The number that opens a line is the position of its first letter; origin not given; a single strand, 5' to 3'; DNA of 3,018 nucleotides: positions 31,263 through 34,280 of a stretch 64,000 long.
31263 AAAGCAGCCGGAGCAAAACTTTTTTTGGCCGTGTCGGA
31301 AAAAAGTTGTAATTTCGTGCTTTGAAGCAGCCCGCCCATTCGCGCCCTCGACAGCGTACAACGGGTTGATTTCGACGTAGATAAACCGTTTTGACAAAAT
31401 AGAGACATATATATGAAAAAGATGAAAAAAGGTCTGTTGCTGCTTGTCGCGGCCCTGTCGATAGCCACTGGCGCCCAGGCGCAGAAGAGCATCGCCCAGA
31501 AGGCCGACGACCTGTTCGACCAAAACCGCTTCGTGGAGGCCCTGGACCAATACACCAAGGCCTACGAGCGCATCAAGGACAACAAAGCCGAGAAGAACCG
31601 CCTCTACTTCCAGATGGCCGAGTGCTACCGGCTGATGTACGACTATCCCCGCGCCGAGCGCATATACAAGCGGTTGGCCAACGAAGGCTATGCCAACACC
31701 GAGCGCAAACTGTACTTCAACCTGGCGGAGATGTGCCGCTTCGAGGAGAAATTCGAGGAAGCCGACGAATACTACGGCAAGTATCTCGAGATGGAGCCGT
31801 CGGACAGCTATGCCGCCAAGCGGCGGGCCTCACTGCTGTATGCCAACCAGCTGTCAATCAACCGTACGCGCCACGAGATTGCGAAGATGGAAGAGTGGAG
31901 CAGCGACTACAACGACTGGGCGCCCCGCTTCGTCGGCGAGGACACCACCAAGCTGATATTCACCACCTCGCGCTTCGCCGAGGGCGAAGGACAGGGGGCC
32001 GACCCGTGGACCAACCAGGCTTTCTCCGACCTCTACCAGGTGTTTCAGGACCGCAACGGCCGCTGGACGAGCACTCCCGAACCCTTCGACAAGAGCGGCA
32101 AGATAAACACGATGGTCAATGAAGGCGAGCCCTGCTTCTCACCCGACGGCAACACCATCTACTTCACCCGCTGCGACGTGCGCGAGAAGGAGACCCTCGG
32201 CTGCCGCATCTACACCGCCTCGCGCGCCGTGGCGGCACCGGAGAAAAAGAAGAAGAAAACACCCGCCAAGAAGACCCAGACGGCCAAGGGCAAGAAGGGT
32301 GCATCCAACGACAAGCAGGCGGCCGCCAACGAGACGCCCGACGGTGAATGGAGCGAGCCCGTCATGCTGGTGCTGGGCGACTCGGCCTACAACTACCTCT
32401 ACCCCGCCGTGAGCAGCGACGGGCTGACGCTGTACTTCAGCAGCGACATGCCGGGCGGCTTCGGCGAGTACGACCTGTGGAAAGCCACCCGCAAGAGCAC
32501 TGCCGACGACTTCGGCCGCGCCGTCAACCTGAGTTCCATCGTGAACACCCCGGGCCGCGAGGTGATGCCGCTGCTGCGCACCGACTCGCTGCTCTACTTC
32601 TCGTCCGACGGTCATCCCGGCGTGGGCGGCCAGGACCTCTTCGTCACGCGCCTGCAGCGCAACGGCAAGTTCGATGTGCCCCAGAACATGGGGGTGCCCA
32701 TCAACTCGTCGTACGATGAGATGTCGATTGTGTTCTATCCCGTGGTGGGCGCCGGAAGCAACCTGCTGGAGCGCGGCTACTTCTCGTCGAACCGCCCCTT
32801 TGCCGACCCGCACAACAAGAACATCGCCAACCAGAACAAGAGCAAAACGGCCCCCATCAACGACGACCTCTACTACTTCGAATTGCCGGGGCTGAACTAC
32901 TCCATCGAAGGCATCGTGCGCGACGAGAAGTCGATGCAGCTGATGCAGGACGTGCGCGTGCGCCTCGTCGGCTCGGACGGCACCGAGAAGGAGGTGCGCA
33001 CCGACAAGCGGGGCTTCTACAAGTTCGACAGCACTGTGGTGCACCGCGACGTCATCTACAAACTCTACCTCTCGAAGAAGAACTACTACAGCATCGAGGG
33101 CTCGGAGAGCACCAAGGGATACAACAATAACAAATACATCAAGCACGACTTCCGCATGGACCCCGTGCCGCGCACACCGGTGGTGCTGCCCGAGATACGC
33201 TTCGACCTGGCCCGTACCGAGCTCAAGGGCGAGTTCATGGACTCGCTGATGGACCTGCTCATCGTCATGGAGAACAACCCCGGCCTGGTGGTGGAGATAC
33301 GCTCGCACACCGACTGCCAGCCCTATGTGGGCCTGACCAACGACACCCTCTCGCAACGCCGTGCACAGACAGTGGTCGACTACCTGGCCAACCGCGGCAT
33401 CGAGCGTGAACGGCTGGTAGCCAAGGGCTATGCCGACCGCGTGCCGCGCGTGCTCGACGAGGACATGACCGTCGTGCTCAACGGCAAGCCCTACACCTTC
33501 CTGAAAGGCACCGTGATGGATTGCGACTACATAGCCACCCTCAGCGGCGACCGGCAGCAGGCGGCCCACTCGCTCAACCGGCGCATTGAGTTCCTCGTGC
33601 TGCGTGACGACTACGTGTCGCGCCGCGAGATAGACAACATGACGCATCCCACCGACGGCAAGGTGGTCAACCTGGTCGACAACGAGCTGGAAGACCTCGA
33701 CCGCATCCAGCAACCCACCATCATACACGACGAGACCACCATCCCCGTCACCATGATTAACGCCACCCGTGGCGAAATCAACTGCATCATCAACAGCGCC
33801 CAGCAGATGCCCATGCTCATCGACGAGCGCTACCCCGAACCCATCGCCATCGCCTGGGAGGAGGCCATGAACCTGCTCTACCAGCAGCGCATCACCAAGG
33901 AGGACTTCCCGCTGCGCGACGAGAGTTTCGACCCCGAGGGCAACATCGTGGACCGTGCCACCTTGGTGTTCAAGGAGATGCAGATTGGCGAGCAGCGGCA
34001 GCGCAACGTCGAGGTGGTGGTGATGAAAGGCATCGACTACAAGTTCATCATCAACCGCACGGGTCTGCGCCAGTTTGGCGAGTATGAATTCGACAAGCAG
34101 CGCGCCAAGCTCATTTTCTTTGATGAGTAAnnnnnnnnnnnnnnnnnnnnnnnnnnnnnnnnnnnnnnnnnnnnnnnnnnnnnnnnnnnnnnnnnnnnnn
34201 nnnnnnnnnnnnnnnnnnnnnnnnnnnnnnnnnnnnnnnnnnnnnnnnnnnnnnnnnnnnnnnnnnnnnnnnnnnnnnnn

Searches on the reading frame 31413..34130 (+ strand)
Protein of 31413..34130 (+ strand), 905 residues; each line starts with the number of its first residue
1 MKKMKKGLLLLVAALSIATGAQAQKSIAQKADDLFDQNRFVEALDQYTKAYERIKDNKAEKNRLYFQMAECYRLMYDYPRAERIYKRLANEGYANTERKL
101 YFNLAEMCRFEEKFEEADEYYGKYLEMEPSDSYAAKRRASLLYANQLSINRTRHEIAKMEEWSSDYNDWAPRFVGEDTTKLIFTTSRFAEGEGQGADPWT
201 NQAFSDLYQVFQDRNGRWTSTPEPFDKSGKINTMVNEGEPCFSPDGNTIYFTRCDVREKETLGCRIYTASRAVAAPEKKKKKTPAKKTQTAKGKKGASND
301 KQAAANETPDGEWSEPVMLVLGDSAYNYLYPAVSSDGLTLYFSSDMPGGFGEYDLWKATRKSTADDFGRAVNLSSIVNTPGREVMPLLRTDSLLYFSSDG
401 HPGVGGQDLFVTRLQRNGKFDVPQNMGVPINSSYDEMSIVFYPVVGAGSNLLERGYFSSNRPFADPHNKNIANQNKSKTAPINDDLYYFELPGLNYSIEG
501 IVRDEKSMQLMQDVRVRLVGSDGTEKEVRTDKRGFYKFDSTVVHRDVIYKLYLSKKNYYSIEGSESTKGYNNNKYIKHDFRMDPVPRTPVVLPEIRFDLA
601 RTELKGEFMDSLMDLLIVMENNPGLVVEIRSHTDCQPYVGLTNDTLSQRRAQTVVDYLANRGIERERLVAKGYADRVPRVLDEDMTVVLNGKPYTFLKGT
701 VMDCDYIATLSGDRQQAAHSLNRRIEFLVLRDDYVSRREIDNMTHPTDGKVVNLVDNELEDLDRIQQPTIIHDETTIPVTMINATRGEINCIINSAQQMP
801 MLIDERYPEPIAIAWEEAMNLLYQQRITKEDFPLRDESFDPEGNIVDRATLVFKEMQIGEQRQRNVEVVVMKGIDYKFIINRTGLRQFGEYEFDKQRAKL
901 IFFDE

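Call 106: search_protein_families(library=pfam, proteins=[window:31413-34130:+], max_evalue=0.0001)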
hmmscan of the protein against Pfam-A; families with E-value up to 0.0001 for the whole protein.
window:31413-34130:+ (905 aa): 4 families
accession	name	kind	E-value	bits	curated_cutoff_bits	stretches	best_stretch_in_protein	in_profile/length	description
PF07676.18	PD40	-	6.9e-12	45.4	20.9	0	236-253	10-27/38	WD40-like Beta Propeller Repeat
PF00691.25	OmpA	-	1.7e-08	35.2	27.2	1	597-678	2-84/98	OmpA family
PF13424.12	TPR_12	-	1.4e-06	28.8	30.1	0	29-87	8-70/77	Tetratricopeptide repeat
PF07719.23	TPR_2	-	1.2e-05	25.4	27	0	99-130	2-33/34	Tetratricopeptide repeat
